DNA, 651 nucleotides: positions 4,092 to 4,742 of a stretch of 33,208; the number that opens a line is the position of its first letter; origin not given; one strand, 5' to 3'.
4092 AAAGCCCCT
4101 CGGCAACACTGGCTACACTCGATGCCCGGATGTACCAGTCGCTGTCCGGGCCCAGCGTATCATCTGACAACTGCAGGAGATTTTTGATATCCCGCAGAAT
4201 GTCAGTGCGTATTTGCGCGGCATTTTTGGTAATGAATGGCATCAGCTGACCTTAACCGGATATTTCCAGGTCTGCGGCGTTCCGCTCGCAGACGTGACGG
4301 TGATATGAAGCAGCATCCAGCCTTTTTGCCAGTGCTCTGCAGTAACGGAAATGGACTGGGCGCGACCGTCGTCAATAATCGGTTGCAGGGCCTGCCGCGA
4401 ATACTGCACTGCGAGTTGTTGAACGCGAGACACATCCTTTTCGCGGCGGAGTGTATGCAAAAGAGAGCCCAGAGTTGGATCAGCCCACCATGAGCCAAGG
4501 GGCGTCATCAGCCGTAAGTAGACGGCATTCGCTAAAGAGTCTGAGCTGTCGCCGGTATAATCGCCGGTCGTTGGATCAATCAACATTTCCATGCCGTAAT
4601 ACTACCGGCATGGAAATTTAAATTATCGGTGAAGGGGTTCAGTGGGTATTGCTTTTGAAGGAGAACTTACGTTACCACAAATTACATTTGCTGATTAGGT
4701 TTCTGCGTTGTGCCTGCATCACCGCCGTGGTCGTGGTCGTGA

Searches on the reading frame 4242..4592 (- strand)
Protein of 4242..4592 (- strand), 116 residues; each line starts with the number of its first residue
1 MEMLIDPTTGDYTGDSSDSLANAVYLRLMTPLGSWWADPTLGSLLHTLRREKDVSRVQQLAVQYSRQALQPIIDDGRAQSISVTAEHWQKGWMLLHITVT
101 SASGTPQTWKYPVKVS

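Call 23: search_protein_families(library=pfam, proteins=[window:4242-4592:-])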
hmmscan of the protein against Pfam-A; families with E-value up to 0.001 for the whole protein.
window:4242-4592:- (116 aa): 1 family
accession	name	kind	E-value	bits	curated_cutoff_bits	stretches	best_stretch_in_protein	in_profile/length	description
PF07409.17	GP46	-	7.1e-20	71.3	28.6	1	22-105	3-100/101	Phage protein GP46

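Call 26: find_related_loci(query=window:4242-4592:-, collection=viral_contigs, flank=2500)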
Query window:4242-4592:- (116 aa) in viral_contigs; peptide patterns used: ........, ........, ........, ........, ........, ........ (x = any residue, [..] = any of these).
116 stretches matched a pattern; 106 encode a relative of the query (tblastn E <= 1e-3); the best 80 are kept; 80 distinct loci.
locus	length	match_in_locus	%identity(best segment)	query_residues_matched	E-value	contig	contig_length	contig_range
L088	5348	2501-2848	100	1-116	3e-75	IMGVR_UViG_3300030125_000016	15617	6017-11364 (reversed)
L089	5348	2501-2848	100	1-116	3e-75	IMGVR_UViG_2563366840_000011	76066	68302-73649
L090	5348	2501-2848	100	1-116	3e-75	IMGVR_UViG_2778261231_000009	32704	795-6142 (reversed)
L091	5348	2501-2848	97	1-116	2e-73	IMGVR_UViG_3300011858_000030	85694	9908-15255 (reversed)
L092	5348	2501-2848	97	1-116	1e-73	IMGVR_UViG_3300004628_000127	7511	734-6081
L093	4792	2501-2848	97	1-116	2e-73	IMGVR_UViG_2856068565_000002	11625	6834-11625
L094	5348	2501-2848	96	1-116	1e-72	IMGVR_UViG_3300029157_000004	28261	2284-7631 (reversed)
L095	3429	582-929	95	1-116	2e-72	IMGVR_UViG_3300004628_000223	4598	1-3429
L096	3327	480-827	94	1-116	6e-72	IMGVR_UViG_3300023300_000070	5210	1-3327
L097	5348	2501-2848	95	1-116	1e-71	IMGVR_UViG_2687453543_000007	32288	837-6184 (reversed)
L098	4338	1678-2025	93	1-116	3e-71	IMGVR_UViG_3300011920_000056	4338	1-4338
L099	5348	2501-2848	94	1-116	2e-71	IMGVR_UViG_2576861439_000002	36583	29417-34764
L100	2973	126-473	93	1-116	3e-71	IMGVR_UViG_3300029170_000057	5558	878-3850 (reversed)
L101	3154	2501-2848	93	1-116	2e-71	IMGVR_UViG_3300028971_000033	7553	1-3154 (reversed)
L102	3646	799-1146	93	1-116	3e-71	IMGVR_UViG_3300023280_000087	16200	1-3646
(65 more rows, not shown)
